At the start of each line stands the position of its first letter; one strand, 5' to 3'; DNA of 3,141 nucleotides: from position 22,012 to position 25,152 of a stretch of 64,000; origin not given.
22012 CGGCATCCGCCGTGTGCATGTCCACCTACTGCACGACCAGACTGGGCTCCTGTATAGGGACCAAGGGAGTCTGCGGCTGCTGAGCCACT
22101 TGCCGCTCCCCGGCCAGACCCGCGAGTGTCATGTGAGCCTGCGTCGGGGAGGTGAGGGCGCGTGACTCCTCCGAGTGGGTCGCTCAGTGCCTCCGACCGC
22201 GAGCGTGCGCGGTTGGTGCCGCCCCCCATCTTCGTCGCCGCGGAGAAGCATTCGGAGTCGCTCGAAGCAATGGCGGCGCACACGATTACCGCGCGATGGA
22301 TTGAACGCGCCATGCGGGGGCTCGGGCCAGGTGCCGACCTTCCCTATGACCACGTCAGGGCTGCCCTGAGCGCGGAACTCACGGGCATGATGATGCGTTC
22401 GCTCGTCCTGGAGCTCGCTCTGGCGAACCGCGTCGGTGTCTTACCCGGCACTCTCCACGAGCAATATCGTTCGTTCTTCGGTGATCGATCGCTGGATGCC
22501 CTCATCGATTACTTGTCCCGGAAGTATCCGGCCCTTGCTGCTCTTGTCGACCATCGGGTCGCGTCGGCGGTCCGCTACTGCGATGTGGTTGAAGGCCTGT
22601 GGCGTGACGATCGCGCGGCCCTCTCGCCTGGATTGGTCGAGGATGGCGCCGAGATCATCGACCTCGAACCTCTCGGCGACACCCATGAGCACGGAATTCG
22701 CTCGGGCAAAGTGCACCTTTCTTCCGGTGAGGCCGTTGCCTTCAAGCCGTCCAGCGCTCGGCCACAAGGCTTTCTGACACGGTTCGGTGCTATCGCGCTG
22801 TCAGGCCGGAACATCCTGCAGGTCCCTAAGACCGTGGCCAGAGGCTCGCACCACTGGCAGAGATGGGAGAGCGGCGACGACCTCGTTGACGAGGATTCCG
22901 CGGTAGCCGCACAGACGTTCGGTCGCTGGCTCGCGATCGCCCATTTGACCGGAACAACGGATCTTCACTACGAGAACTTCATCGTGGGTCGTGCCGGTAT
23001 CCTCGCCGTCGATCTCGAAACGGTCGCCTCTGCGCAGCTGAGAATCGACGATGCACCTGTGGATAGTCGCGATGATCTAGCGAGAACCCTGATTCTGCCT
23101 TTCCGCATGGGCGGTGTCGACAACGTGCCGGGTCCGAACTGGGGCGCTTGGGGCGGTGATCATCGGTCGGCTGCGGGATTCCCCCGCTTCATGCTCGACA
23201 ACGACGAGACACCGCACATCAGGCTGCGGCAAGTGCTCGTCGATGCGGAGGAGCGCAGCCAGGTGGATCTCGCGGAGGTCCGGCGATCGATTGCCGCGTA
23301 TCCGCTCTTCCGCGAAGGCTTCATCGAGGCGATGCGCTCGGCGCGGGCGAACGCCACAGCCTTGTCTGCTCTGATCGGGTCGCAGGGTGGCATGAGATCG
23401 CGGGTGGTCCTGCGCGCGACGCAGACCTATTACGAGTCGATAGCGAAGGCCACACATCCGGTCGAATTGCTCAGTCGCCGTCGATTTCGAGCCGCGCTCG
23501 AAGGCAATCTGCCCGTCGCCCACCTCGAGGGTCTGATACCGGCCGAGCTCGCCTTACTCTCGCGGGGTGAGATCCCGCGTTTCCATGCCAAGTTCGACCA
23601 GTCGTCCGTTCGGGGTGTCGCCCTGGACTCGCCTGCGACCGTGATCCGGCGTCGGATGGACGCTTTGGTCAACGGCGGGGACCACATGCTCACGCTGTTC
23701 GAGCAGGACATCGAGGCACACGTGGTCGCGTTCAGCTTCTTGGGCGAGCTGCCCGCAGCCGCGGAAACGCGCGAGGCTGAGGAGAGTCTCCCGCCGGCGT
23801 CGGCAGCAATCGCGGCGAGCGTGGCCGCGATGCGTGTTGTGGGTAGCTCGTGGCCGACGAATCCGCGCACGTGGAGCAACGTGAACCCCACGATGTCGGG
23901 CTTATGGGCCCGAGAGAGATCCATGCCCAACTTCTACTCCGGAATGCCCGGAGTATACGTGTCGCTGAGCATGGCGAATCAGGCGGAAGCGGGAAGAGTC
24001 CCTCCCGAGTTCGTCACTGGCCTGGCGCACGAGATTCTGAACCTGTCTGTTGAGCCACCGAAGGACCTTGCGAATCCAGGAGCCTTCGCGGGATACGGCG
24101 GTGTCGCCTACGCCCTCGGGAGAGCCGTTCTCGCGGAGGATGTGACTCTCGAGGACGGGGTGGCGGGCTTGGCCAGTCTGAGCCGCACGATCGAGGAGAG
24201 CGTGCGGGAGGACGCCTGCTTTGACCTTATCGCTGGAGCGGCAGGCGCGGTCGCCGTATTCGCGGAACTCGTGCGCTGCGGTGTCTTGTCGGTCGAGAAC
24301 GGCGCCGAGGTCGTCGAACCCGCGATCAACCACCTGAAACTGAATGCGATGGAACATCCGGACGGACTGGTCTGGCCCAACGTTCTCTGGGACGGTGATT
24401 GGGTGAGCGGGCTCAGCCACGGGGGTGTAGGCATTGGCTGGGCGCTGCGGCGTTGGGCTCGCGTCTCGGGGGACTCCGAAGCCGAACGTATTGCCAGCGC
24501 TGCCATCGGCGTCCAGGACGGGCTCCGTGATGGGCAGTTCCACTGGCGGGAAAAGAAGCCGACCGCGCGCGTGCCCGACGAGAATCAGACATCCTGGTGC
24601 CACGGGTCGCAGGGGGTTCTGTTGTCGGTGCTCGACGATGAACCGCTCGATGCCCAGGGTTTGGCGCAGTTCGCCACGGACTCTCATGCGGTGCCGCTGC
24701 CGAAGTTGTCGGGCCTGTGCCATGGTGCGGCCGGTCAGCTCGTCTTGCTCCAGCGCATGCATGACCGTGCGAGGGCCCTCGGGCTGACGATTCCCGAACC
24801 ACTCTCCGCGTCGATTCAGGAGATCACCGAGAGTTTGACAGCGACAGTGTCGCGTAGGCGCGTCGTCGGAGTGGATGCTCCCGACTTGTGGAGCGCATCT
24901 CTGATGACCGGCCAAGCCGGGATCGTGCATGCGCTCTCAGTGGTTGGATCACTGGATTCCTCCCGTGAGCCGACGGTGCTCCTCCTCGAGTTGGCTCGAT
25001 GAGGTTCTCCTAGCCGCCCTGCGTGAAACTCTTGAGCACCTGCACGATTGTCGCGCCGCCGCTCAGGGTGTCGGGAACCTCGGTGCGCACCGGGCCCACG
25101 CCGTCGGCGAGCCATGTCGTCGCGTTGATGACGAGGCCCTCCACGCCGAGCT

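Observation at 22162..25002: Intact LanM in a minimal two-gene cluster with no exporter, protease, immunity or regulator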

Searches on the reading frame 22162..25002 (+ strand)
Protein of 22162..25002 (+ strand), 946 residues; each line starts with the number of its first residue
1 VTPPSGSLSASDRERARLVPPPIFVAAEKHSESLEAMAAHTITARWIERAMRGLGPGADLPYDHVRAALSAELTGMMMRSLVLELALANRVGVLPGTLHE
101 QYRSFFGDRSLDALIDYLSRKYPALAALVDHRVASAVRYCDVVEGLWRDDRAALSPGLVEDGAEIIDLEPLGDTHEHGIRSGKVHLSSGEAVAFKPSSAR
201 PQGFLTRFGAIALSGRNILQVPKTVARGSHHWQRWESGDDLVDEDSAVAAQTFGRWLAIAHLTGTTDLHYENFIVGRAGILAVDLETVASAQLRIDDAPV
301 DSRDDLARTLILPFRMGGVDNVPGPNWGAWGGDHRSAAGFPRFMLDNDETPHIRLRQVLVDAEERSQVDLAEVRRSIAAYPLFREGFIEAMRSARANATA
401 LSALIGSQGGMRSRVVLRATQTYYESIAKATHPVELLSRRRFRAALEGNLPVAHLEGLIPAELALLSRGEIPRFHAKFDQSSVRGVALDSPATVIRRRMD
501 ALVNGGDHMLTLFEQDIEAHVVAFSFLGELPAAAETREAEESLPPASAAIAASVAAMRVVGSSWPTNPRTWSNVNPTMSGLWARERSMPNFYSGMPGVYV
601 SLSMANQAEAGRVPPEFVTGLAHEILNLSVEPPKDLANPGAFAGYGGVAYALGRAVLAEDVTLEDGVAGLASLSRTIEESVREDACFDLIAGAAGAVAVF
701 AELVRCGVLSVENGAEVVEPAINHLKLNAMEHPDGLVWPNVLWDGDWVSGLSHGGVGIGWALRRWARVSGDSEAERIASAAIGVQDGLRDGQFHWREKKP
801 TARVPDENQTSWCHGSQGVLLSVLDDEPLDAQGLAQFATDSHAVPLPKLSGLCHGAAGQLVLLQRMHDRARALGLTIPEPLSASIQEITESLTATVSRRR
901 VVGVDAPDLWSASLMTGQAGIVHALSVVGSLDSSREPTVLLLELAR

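Call 7: search_protein_families(library=pfam, proteins=[window:22162-25002:+], max_evalue=0.01)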
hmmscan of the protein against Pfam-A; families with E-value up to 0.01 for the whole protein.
window:22162-25002:+ (946 aa): 2 families
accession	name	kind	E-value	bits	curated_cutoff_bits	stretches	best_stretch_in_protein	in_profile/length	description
PF13575.12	DUF4135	-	2.6e-38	132.6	29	1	122-476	1-377/378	Domain of unknown function (DUF4135)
PF05147.19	LANC_like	-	1.7e-25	89.8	23.2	1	590-937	6-346/350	Lanthionine synthetase C-like protein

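Call 11: search_protein_families(library=ncbifam, proteins=[window:22162-25002:+], max_evalue=0.01)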
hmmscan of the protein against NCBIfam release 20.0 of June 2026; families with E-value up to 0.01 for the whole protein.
window:22162-25002:+ (946 aa): 3 families
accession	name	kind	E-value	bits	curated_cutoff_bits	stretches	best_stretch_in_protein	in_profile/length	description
TIGR03897.1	lanti_2_LanM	subfamily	8e-69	232.4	304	1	64-925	33-926/932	type 2 lanthipeptide synthetase LanM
NF038150.1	lanthi_synth_IV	equivalog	6.8e-15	54.5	650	1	580-925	498-840/851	class IV lanthionine synthetase LanL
NF038151.1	lanthi_synth_III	equivalog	4.9e-08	31.8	575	1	590-925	524-832/833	class III lanthionine synthetase LanKC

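Call 12: find_homologous_proteins(query=window:22162-25002:+, max_evalue=1e-10)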
Query window:22162-25002:+ (946 aa): 14 proteins with E <= 1e-10 among 8000 candidates.
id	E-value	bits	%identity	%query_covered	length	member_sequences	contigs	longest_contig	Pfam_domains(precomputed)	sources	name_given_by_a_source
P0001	0.0e+0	2110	100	100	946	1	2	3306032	PF13575.13,PF05147.20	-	-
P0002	0.0e+0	1140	57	97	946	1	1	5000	PF13575.13,PF05147.20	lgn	-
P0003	6.2e-26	109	28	93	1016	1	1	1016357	PF13575.13,PF05147.20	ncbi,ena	-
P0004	8.0e-25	106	26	85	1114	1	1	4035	PF13575.13,PF05147.20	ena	-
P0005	3.0e-24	104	28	33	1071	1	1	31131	PF13575.13,PF05147.20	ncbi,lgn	-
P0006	4.3e-22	96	26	81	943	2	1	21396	PF13575.13,PF05147.20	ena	-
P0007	2.3e-21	94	25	87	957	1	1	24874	PF13575.13,PF05147.20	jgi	jgi:type 2 lantibiotic biosynthesis protein LanM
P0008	2.7e-21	94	24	92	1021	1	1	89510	PF13575.13,PF05147.20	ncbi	ncbi:MAG: type 2 lanthipeptide synthetase LanM family protein [Pyrinomonadaceae bacterium]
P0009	1.4e-20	91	29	37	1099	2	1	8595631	PF13575.13,PF05147.20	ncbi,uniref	ncbi:type 2 lanthipeptide synthetase LanM family protein [Streptomyces sp. cg36]|uniref:type 2 lanth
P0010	9.9e-18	82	25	79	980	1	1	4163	PF13575.13,PF05147.20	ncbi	-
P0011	1.3e-16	78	26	97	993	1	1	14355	PF13575.13,PF05147.20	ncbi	ncbi:MAG: type 2 lanthipeptide synthetase LanM family protein [Candidatus Xenobia bacterium]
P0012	1.2e-13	69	24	96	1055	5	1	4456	PF13575.13,PF05147.20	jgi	jgi:type 2 lantibiotic biosynthesis protein LanM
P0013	3.4e-13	67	26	92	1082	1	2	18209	PF13575.13,PF05147.20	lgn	-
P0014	2.0e-12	64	26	95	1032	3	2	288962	PF13575.13,PF05147.20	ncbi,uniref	ncbi:type 2 lanthipeptide synthetase LanM family protein [Streptomyces sp. DT24]|uniref:type 2 lanth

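Call 13: find_encoding_contigs(protein=P0002, flank=10000)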
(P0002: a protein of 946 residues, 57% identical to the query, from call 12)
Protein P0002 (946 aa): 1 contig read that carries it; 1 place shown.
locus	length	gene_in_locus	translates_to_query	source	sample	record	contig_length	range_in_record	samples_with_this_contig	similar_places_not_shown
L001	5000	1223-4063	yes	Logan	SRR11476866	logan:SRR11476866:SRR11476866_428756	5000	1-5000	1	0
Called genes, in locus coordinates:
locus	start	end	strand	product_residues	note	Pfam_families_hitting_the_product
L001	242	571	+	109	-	-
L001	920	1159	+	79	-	-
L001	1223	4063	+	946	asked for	PF13575:DUF4135, PF05147:LANC_like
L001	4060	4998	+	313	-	?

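Call 19: search_protein_families(library=pfam, proteins=[L001:4060-4998:+, L001:242-571:+], max_evalue=0.01)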
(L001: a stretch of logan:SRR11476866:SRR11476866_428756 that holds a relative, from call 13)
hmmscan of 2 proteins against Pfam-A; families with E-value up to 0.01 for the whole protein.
L001:4060-4998:+ (313 aa): 0 families

L001:242-571:+ (109 aa): 0 families

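Call 24: find_related_loci(query=A1, collection=genome_contigs, flank=10000)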
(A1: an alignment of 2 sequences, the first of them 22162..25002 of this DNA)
Query A1 (946 aa) in genome_contigs; peptide patterns used: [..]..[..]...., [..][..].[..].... (x = any residue, [..] = any of these).
138 stretches matched a pattern, but none encodes a relative of the query by tblastn (E <= 1e-3).

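Call 26: find_encoding_contigs(protein=P0001, flank=1000, max_places=4)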
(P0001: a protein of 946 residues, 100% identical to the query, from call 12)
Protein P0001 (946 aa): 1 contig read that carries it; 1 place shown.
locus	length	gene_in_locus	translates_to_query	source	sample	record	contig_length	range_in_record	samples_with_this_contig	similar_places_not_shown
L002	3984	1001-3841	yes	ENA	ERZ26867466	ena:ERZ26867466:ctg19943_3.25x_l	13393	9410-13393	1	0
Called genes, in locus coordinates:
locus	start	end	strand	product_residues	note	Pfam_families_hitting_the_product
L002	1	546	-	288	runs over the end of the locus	-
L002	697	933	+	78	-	-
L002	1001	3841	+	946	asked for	PF13575:DUF4135, PF05147:LANC_like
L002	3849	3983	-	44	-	?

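Call 29: search_solved_structures(query=window:22162-25002:+, max_evalue=0.01, show_alignments=2)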
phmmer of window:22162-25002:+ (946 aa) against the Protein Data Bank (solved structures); distinct sequences matched with E-value up to 0.01: 2.
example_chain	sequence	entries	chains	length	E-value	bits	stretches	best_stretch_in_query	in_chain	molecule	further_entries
6st5_A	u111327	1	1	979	1.1e-15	60.3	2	63-435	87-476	LicM2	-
5dzt_A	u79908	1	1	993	1.1e-05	27.1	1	169-480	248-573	CylM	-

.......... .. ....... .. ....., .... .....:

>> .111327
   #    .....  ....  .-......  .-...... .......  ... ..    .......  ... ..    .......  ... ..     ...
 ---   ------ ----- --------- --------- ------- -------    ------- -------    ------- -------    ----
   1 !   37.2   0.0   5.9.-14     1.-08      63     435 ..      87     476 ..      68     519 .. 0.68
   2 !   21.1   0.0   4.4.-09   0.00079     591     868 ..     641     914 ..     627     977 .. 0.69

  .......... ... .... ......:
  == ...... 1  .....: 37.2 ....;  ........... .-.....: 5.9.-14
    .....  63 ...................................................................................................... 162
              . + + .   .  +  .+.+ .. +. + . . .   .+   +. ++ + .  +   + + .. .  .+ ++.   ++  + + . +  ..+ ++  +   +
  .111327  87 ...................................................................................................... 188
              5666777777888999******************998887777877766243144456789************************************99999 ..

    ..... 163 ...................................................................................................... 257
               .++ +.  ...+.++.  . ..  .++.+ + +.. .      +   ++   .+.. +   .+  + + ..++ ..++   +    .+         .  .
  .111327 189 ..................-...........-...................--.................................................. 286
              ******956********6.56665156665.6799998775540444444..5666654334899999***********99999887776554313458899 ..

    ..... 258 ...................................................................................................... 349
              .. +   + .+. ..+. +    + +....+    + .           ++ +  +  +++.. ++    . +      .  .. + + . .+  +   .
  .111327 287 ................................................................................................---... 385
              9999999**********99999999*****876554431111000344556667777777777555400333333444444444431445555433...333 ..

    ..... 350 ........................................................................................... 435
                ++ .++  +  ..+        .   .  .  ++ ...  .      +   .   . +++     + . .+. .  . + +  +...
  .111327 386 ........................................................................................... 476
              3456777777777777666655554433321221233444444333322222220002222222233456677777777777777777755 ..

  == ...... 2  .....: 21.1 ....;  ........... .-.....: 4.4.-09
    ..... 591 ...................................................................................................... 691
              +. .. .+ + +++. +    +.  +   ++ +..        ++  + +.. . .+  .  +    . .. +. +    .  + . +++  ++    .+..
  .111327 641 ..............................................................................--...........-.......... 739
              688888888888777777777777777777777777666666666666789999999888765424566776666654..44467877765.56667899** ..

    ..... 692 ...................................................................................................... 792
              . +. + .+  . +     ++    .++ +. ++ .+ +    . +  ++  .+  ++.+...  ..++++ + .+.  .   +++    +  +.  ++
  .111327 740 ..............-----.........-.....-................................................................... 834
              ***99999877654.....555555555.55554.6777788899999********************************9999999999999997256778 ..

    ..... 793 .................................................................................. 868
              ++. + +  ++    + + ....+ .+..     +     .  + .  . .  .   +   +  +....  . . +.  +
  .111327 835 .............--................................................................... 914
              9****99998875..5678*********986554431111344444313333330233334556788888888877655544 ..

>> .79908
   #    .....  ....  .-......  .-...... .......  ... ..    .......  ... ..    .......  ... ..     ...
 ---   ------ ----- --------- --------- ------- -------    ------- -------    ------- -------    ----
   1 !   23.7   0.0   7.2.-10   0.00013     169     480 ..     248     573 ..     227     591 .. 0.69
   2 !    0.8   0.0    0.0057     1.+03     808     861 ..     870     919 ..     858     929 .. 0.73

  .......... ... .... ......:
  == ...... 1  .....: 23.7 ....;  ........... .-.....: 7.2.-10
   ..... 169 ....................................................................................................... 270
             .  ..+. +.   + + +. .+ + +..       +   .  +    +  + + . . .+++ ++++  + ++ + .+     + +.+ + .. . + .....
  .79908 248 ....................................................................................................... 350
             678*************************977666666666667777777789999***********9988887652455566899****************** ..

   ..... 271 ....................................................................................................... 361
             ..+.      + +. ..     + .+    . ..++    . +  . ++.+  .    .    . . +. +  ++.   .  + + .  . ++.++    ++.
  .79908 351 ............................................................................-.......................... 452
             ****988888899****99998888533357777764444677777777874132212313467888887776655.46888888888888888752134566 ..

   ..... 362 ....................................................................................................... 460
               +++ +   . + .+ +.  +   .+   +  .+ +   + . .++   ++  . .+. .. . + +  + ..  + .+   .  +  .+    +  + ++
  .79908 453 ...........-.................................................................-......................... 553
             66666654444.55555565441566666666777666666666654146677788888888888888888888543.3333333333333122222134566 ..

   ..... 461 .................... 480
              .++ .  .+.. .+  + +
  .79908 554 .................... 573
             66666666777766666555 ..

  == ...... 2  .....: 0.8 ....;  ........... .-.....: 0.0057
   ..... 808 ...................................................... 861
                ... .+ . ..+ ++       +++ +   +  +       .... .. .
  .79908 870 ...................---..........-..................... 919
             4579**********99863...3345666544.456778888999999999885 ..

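Call 30: find_related_loci(query=A1, collection=metagenome_contigs, flank=10000)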
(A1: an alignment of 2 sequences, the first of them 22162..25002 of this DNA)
Query A1 (946 aa) in metagenome_contigs; peptide patterns used: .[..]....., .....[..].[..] (x = any residue, [..] = any of these).
218 stretches matched a pattern, but none encodes a relative of the query by tblastn (E <= 1e-3).

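Call 37: find_homologous_proteins(query=L001:4060-4998:+, max_evalue=0.001)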
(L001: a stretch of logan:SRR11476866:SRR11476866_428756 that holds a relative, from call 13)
Query L001:4060-4998:+: the 8000 candidates sharing most words with the query were scored; none scored E <= 0.001.

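Call 44: search_protein_families(library=pfam, proteins=[L001:920-1159:+, L001:4060-4998:+, L001:242-571:+], max_evalue=10)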
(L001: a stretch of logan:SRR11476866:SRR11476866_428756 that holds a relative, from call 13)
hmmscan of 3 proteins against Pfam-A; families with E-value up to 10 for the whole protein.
L001:920-1159:+ (79 aa): 0 families

L001:4060-4998:+ (313 aa): 1 family
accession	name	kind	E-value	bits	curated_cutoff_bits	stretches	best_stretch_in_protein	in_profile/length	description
PF22274.2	DGF-1_beta-sheet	-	0.13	12.5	22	1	28-69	96-137/169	DGF-1 beta-sheet domain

L001:242-571:+ (109 aa): 4 families
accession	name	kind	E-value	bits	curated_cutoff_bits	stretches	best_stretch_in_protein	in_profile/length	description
PF05509.17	TraY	-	0.047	14.2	21.3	1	22-53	2-33/49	TraY domain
PF03343.18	SART-1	-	0.07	12.2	31.5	1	27-79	8-66/585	SART-1 family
PF07704.17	PSK_trans_fac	-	0.098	14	28.3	1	21-81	3-61/82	Rv0623-like transcription factor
PF22782.1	SDE2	-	0.1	13.9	26.4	1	18-82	10-73/100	Splicing regulator SDE2, SDE2 domain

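Call 57: search_protein_representatives(protein=window:22162-25002:+)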
Query: 946 residues. Proteins with E-value up to 0.001 (for the whole library): 2758; up to 1e-10: 1106; up to 1e-30: 37. The best 150 are listed.
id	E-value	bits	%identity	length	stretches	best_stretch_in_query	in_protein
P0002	0.0e+00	1139.9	58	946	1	8-946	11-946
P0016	1.5e-114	400.7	35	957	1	9-944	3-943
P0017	7.9e-83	295.8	30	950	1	64-926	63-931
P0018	5.5e-82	293.0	29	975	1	11-939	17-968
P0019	2.0e-76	274.5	30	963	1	14-942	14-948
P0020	5.4e-72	259.9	30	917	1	15-863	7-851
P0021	6.5e-53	196.8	27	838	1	68-824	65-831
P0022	5.9e-50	187.0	29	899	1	78-926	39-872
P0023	8.2e-49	183.2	28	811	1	115-875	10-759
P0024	7.0e-48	180.1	27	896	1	62-870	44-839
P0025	1.1e-47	179.4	29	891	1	69-870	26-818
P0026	1.8e-47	178.8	28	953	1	79-927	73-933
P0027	3.1e-44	168.1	27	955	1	77-920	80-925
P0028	1.2e-42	162.8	31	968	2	99-475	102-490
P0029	2.0e-42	162.1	27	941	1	74-927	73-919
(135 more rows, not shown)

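Call 58: find_encoding_contigs(protein=P0016, flank=10000, max_places=3)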
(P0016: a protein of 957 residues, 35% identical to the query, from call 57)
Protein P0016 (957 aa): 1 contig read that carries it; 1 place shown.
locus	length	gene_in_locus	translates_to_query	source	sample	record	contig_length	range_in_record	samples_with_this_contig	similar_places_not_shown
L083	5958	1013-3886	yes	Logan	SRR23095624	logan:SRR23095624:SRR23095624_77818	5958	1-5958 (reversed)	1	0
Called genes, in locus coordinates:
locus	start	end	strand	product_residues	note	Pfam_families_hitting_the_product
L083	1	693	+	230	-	?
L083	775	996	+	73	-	-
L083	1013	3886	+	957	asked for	PF13575:DUF4135, PF05147:LANC_like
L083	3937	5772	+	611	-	PF00496:SBP_bac_5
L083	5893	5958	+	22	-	?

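Call 59: list_cluster_members(proteins=[P0002, P0016, P0017, P0018, P0019, P0020])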
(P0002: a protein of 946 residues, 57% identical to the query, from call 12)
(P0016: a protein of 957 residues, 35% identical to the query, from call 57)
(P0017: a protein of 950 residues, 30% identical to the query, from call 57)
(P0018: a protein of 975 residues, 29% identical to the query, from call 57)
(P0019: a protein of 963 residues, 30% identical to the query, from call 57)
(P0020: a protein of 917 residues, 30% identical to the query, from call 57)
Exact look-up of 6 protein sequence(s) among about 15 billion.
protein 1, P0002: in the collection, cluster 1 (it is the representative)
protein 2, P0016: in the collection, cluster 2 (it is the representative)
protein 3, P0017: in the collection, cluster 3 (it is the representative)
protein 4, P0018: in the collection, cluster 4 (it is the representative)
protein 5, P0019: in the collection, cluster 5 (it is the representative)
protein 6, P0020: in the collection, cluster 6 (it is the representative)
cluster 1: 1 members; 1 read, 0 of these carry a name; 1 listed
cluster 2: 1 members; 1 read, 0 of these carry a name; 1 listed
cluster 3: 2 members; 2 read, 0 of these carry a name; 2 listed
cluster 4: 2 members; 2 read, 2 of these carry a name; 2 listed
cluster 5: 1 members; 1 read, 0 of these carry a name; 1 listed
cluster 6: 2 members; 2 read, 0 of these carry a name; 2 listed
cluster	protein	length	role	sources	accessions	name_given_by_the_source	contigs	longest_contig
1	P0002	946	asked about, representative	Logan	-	-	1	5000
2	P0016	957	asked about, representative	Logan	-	-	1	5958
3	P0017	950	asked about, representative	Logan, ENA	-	-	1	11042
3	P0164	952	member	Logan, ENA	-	-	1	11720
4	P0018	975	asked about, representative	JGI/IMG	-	type 2 lantibiotic biosynthesis protein LanM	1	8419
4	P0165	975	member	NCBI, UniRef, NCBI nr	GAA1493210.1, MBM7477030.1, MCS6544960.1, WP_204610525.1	type 2 lanthipeptide synthetase LanM [Curtobacterium herbarum] | Type 2 lanthipeptide synthetase LanM family protein n=1 Tax=Curtobacterium herbarum ...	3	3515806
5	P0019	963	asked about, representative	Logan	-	-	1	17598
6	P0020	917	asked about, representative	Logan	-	-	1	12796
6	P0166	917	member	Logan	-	-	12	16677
